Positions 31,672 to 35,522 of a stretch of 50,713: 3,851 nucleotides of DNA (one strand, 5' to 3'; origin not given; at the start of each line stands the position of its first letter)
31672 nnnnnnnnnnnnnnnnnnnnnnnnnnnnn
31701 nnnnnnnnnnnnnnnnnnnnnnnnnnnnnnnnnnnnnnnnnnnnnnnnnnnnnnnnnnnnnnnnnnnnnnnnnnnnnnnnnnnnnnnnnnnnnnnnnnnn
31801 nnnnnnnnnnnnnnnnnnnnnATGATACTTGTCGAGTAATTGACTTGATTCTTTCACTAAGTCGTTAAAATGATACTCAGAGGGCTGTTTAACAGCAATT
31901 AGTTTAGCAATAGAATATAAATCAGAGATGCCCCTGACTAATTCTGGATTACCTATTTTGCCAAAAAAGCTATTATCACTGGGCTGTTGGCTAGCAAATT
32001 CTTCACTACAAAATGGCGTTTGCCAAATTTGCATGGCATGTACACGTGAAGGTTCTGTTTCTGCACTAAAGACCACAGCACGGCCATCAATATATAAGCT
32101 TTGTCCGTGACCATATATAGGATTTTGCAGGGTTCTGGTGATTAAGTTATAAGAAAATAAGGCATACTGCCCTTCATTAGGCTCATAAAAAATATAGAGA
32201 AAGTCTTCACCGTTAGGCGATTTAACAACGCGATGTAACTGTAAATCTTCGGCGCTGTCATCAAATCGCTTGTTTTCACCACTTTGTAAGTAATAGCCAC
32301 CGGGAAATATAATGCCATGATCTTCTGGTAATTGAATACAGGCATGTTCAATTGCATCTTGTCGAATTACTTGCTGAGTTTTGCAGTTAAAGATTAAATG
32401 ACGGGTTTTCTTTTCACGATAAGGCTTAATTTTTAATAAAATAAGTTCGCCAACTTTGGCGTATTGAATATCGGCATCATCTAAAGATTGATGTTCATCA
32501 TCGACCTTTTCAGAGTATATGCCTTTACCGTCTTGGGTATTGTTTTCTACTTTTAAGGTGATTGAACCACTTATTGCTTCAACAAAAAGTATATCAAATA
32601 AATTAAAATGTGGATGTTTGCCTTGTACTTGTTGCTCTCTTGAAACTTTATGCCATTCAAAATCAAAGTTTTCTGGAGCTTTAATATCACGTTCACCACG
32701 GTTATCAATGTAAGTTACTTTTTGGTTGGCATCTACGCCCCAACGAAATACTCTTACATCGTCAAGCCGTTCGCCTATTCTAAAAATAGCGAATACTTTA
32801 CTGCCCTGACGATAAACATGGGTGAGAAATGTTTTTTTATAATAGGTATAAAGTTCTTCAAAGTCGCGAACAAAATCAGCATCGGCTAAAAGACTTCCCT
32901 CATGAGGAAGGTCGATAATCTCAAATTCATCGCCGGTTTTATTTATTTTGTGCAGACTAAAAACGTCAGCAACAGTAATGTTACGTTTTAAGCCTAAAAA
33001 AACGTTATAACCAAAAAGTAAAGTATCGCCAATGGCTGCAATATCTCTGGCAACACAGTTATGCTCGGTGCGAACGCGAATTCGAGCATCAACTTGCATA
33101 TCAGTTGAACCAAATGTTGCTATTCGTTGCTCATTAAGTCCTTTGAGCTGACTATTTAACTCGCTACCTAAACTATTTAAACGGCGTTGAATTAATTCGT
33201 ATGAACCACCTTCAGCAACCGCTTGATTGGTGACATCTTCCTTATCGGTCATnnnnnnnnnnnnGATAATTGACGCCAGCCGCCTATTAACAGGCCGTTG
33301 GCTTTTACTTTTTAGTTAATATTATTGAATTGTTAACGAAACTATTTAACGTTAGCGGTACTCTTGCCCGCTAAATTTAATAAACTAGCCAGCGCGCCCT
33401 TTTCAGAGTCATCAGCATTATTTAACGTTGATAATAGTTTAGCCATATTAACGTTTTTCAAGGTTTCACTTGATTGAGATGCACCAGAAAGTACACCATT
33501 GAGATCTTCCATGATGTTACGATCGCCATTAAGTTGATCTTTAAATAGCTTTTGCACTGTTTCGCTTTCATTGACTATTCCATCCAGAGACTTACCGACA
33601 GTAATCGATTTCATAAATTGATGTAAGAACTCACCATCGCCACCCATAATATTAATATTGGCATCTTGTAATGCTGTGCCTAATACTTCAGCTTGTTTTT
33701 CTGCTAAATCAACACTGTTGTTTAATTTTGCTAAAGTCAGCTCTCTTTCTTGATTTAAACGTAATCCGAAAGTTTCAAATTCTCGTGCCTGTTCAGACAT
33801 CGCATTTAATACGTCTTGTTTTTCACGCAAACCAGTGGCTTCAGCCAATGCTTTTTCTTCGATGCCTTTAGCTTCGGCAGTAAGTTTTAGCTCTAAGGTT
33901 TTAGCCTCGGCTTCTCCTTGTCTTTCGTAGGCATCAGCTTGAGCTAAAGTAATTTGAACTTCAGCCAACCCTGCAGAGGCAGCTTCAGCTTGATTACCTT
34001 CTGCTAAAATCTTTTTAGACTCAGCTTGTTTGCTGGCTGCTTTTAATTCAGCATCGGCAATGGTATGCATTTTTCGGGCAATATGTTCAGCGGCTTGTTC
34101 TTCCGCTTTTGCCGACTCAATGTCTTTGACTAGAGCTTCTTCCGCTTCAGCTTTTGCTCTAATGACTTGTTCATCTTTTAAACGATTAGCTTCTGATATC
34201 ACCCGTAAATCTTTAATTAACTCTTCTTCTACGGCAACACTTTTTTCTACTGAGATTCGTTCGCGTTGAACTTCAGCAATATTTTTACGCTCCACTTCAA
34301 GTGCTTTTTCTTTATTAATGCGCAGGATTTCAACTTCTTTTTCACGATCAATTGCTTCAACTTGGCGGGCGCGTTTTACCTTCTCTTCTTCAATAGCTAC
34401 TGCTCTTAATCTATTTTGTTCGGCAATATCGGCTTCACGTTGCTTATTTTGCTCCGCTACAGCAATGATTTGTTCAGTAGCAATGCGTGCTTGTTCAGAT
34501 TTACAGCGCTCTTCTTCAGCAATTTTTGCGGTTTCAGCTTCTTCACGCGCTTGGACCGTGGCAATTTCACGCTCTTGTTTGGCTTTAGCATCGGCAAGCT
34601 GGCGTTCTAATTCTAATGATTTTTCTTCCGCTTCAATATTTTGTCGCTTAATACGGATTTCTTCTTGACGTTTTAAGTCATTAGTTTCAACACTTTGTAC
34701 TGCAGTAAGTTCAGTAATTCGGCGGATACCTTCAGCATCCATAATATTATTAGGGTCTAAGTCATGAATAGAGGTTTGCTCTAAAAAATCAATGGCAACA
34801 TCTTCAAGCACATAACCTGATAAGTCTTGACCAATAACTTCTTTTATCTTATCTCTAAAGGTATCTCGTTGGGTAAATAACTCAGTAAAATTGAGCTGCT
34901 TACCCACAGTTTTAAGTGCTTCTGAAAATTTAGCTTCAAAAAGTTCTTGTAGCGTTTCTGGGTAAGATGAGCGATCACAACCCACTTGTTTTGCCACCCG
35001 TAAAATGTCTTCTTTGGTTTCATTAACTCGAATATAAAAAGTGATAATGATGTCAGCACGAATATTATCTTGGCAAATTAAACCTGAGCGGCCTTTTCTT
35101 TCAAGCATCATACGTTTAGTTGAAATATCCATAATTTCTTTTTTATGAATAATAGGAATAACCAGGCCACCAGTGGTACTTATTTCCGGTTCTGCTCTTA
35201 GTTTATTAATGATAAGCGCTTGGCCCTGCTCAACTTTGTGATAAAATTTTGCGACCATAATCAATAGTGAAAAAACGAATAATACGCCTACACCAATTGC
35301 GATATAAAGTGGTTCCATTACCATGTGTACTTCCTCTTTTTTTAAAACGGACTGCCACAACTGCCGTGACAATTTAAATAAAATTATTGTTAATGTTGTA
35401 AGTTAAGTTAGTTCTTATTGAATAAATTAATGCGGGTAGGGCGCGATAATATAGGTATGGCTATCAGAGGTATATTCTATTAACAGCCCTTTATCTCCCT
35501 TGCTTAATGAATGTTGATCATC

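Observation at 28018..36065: Three-gene operon: YqiJ/NfeD-like membrane protein, YqiK-like flotillin, giant MoxR-type AAA+ protein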

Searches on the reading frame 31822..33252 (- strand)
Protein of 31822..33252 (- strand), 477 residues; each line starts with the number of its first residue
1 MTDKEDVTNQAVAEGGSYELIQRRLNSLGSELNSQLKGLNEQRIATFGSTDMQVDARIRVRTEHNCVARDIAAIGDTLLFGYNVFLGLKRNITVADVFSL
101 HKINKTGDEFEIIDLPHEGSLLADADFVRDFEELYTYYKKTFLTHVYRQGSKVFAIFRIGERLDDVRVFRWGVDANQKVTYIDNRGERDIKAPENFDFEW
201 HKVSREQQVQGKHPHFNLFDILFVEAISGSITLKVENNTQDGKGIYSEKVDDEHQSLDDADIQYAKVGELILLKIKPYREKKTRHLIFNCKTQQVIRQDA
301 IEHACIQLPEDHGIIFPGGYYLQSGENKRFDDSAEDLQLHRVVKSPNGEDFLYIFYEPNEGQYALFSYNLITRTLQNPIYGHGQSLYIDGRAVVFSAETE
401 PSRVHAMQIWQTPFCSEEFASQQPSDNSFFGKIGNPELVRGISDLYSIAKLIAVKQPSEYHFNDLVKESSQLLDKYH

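Call 84: search_dna_similar(query=window:31822-33252:-, collection=plasmids, mode=protein, max_rows=15)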
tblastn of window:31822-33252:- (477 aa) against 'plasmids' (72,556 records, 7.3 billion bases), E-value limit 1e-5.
Records with a match: 13; places in all: 13; records where one place covers at least 80% of the query: 13.
Best place of each record, by identity: <60% 13.
By first word of the organism name: Streptomyces 3; Proteus 2; Deinococcus 2; Pseudomonas 1; Nonomuraea 1; Halomonas 1; Photobacterium 1; Vibrio 1; Hymenobacter 1.
By predicted mobility (MOB-suite, as given by PLSDB): non-mobilizable 10; mobilizable 3.
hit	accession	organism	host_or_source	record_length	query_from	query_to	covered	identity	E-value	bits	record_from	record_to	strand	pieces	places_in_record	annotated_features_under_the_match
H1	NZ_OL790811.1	Proteus mirabilis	-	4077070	4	477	99%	51.5%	2e-165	524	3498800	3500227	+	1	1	none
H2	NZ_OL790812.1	Proteus mirabilis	-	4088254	4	477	99%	51.5%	2e-165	524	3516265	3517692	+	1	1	none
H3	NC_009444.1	Pseudomonas fluorescens SBW25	-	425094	9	477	98%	51.8%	2e-159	507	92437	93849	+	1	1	DNA repair ATPase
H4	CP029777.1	Deinococcus actinosclerus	mixed culture,wastewater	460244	15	477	97%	47.5%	5e-153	489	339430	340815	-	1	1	DNA repair protein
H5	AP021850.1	Deinococcus grandis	-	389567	15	477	97%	46.7%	3e-151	483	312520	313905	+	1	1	hypothetical protein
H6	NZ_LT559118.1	Nonomuraea gerenzanensis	-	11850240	14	477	97%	46.2%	7e-140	451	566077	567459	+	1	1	none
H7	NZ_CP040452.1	Halomonas sp. PA16-9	-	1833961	1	477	100%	43.0%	4e-137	443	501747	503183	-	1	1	none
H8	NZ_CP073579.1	Photobacterium sp. GJ3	-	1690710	6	477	99%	43.2%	7e-123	402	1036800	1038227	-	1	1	record has no annotation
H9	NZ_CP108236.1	Streptomyces sp. NBC_00080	-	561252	16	477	97%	43.6%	1e-123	404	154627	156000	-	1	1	DNA repair ATPase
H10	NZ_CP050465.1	Vibrio campbellii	single cell,seawater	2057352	6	476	99%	40.5%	6e-118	387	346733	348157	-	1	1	none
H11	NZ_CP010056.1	Hymenobacter sp. DG25B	single cell,soil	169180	14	477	97%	40.7%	9e-118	387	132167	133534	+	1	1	DNA repair ATPase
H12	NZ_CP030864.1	Streptomyces globosus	cell culture,environment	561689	1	444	93%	37.1%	1e-90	309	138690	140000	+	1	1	DNA repair ATPase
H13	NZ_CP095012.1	Streptomyces sp. 2P-4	cell culture,mudflats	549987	1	444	93%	37.1%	2e-90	308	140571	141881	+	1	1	DNA repair ATPase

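Call 85: search_dna_similar(query=window:31822-33252:-, collection=phages, mode=protein, max_rows=10)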
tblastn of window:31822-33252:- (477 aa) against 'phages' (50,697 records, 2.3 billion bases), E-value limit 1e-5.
No match.
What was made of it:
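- No phage copies were found, and only 13 of 72,556 plasmid records hold a copy, mostly megaplasmids or chromids (calls 84, 85).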

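Call 86: get_annotated_region(hit=H3, flank=7000)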
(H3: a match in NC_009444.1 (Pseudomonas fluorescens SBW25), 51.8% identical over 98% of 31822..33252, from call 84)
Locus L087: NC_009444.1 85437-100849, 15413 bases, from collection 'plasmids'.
description: Pseudomonas fluorescens SBW25 plasmid pQBR103, complete sequence
organism: Pseudomonas fluorescens SBW25 (NCBI taxid 216595)
taxonomy: Bacteria; Pseudomonadota; Gammaproteobacteria; Pseudomonadales; Pseudomonadaceae; Pseudomonas; Pseudomonas fluorescens; Pseudomonas fluorescens SBW25
host: -; source: -; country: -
typing (MOB-suite, as given by PLSDB): non-mobilizable; replicon rep_cluster_1081; mating-pair formation MPF_I
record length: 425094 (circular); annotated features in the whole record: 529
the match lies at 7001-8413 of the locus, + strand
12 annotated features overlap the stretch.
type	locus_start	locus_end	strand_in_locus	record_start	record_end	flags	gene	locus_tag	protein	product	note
CDS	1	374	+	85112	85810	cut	-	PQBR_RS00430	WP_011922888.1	PspA/IM30 family protein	-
CDS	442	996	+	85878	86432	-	-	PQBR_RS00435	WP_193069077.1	rhomboid family intramembrane serine protease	-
CDS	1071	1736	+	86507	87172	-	-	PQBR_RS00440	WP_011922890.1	DUF2491 family protein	-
CDS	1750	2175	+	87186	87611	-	-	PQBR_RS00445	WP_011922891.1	DUF350 domain-containing protein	-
CDS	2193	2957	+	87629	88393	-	-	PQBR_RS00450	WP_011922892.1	DUF1190 domain-containing protein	-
CDS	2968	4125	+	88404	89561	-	-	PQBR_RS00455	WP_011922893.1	glutathionylspermidine synthase family protein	-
CDS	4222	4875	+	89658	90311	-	-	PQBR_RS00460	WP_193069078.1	hypothetical protein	-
CDS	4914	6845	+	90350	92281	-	-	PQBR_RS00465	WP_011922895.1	SPFH domain-containing protein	-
CDS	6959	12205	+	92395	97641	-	-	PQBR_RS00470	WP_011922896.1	DNA repair ATPase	-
CDS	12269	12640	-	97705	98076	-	-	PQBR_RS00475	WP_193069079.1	histone-like nucleoid-structuring protein, MvaT/MvaU family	GO:0071824 - protein-DNA complex organization [Evidence IEA]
CDS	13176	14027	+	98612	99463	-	-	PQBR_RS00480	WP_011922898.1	hypothetical protein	-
CDS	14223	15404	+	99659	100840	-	-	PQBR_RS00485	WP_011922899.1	C2H2-type zinc finger protein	-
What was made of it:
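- pQBR103 fuses a yjfJKLMC-like set (PspA, rhomboid, DUF2491, DUF350, DUF1190, glutathionylspermidine-synthase-like) directly to the trio (call 86).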

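Call 97: get_annotated_region(hit=H1, flank=7000)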
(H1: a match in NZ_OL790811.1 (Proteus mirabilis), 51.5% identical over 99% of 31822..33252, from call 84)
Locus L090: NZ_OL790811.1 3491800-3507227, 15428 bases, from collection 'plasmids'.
description: Proteus mirabilis strain H63 plasmid unnamed, complete sequence
organism: Proteus mirabilis (NCBI taxid 584)
taxonomy: Bacteria; Pseudomonadota; Gammaproteobacteria; Enterobacterales; Morganellaceae; Proteus; Proteus mirabilis
host: -; source: -; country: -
typing (MOB-suite, as given by PLSDB): mobilizable; relaxase MOBP
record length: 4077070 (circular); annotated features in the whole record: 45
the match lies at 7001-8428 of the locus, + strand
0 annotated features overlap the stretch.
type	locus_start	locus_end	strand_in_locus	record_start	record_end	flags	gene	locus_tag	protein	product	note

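Call 98: get_annotated_region(hit=H11, flank=7000)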
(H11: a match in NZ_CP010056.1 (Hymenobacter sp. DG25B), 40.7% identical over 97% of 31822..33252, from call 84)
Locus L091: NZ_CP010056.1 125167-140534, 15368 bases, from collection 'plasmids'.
description: Hymenobacter sp. DG25B plasmid unnamed, complete sequence
organism: Hymenobacter sp. DG25B (NCBI taxid 1385664)
taxonomy: Bacteria; Bacteroidota; Cytophagia; Cytophagales; Hymenobacteraceae; Hymenobacter; Hymenobacter sp. DG25B
host: -; source: single cell,soil; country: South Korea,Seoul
typing (MOB-suite, as given by PLSDB): non-mobilizable
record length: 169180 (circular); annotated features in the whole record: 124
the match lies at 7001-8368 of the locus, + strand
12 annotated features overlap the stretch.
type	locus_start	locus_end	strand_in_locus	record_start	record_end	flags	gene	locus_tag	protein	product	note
CDS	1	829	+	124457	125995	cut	-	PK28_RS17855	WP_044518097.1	glycoside hydrolase family 32 protein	-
CDS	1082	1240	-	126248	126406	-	-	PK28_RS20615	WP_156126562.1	hypothetical protein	-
CDS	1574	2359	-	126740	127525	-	-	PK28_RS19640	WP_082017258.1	LexA family transcriptional regulator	-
CDS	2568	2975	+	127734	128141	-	-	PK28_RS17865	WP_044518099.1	molecular chaperone Tir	-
CDS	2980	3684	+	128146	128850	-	-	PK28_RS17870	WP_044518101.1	PspA/IM30 family protein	-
CDS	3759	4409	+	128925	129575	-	-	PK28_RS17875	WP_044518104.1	DUF1449 family protein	-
CDS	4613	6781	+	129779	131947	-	-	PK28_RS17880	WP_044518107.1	hypothetical protein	-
CDS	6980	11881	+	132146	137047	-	-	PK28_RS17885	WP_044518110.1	DNA repair ATPase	-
CDS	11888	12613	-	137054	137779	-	-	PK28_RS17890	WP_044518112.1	LytTR family DNA-binding domain-containing protein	-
CDS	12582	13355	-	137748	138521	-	-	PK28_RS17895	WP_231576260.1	histidine kinase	GO:0000160 - phosphorelay signal transduction system [Evidence IEA]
CDS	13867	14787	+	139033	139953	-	-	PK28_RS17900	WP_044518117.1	ABC transporter ATP-binding protein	-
CDS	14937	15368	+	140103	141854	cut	-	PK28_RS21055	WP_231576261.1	hypothetical protein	-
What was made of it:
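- The same order on Pseudomonas and Hymenobacter (Bacteroidota) plasmids (calls 86, 98); Deinococcus plasmids also carry a giant homolog, but their neighbours were not read (call 84).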

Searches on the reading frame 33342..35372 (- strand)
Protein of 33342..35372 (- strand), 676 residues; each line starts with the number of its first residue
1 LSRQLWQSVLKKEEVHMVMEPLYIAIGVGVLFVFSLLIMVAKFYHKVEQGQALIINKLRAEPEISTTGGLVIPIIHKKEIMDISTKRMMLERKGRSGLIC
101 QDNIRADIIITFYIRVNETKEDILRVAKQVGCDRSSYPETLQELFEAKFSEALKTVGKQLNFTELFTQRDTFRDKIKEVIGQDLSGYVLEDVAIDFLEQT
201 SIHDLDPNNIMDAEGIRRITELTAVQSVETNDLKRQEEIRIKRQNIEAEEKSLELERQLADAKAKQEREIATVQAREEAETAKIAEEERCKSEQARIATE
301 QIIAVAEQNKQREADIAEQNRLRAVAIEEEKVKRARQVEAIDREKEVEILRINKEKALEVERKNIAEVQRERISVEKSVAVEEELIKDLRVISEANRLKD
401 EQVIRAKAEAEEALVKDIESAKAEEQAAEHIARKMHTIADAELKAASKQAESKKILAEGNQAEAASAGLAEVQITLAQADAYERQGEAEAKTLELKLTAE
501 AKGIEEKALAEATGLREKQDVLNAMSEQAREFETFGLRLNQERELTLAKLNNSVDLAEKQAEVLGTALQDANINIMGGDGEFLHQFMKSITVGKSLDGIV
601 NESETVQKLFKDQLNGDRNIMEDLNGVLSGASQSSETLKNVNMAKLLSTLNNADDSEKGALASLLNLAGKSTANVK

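Call 4: search_protein_families(library=pfam, proteins=[window:33342-35372:-], max_evalue=0.01)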
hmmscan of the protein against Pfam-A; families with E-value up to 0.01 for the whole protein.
window:33342-35372:- (676 aa): 0 families

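Call 5: search_protein_families(library=padloc, proteins=[window:33342-35372:-], max_evalue=0.01)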
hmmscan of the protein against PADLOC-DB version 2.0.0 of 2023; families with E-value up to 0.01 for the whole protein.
window:33342-35372:- (676 aa): 0 families

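Call 6: search_protein_families(library=ncbifam, proteins=[window:33342-35372:-], max_evalue=0.01)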
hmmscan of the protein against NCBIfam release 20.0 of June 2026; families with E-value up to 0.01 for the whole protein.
window:33342-35372:- (676 aa): 0 families

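Call 7: search_protein_families(library=pfam, proteins=[window:33342-35372:-], max_evalue=10)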
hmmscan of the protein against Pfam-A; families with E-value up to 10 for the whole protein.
window:33342-35372:- (676 aa): 0 families
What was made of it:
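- On Flotillin / YqiK-type SPFH proteins: The protein itself hits no Pfam model (calls 4, 7).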

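Call 9: search_solved_structures(query=window:33342-35372:-, max_evalue=10, show_alignments=2)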
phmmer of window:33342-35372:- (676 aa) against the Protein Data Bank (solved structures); distinct sequences matched with E-value up to 10: 5.
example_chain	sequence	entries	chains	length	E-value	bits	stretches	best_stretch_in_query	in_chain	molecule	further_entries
1guz_A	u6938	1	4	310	0.047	15.9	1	541-626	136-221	MALATE DEHYDROGENASE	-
1gv1_A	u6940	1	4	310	0.048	15.8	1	541-626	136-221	MALATE DEHYDROGENASE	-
8osy_A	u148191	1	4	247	0.63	12.2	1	37-102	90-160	Dihydrolipoyllysine-residue acetyltransferase component of pyruvate dehydrogenase complex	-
4n72_A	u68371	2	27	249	0.64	12.1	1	37-102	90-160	Pyruvate dehydrogenase (Dihydrolipoyltransacetylase component) | Dihydrolipoyllysine-residue acetyltransferase component of pyruvate dehydrogenase complex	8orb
1vh6_A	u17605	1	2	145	0.82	11.8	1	199-317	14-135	Flagellar protein fliS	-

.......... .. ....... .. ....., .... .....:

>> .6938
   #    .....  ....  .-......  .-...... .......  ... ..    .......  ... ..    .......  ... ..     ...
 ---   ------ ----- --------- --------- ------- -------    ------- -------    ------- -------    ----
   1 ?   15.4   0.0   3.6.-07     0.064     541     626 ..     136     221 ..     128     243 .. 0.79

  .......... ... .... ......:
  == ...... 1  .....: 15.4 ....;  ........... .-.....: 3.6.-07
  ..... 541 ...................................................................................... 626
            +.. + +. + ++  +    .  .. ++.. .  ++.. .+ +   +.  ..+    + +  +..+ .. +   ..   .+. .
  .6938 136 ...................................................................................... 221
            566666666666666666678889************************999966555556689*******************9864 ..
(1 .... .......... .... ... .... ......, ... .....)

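Call 16: find_homologous_proteins(query=window:33342-35372:-, max_evalue=0.001)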
Query window:33342-35372:- (676 aa): 7714 proteins with E <= 0.001 among 8000 candidates; the best 120 are listed.
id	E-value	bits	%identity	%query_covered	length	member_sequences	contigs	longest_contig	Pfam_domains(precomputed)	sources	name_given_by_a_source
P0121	0.0e+0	1337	100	98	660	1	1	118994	-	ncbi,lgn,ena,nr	ncbi:MAG: hypothetical protein MJK12_08920 [Colwellia sp.]|nr:hypothetical protein [Colwellia sp.]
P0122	0.0e+0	1256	92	99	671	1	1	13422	-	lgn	-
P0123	0.0e+0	1247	93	98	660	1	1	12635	-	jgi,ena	-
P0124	0.0e+0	1243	93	97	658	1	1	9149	-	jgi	-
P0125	0.0e+0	1215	90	98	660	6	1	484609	-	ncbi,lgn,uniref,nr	ncbi:hypothetical protein GAB14E_0932 [Colwellia psychrerythraea]|uniref:Band 7 protein n=2 Tax=Colw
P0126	0.0e+0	1213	90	98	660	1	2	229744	-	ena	-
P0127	0.0e+0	1210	90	97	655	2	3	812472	-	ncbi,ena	-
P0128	0.0e+0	1210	90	97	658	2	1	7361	-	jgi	-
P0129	0.0e+0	1209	90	97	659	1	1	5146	-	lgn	-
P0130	0.0e+0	1208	90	97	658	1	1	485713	-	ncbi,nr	ncbi:MAG: hypothetical protein HRT53_05580 [Colwellia sp.]|nr:hypothetical protein [Colwellia sp.]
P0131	0.0e+0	1205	89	97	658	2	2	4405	-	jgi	-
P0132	0.0e+0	1205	89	97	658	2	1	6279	-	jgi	-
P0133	0.0e+0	1203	90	97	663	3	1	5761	-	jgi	-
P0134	0.0e+0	1202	90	96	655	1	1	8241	-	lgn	-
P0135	0.0e+0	1202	89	98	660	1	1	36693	-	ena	-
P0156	0.0e+0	1191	88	97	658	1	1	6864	PF01145.32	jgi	jgi:uncharacterized membrane protein YqiK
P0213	2.0e-247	841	69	70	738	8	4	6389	PF01145.32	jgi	jgi:uncharacterized membrane protein YqiK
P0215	3.1e-246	837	64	91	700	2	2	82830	PF01145.32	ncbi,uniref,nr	ncbi:hypothetical protein CWB96_11470 [Pseudoalteromonas citrea]|uniref:Band 7 domain-containing pro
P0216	3.4e-246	837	62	94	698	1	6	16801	PF01145.32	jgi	-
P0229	4.4e-242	823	62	95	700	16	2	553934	PF01145.32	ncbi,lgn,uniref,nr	ncbi:hypothetical protein A7985_11180 [Pseudoalteromonas luteoviolacea]|uniref:Band 7 domain-contain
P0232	1.4e-238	812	62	93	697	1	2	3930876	PF01145.32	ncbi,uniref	ncbi:SPFH domain-containing protein [Pseudoalteromonas sp. T1lg65]|uniref:flotillin family protein n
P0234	2.8e-235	801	61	95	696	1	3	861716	PF01145.32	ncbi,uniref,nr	ncbi:hypothetical protein L3V43_02665 [Pseudoalteromonas sp. L23]|uniref:SPFH domain-containing prot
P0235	4.5e-234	797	61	93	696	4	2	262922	PF01145.32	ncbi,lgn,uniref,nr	ncbi:hypothetical protein HUZ36_03265 [Pseudoalteromonas sp. McH1-7]|uniref:SPFH domain-containing p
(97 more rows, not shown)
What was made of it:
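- On Flotillin / YqiK-type SPFH proteins: Some orthologs hit PF01145 (call 16).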

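Call 19: search_solved_structures(query=A1, max_evalue=1, show_alignments=1)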
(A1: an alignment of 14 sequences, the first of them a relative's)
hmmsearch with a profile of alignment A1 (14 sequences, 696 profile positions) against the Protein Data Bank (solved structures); distinct sequences matched with E-value up to 1: 0.
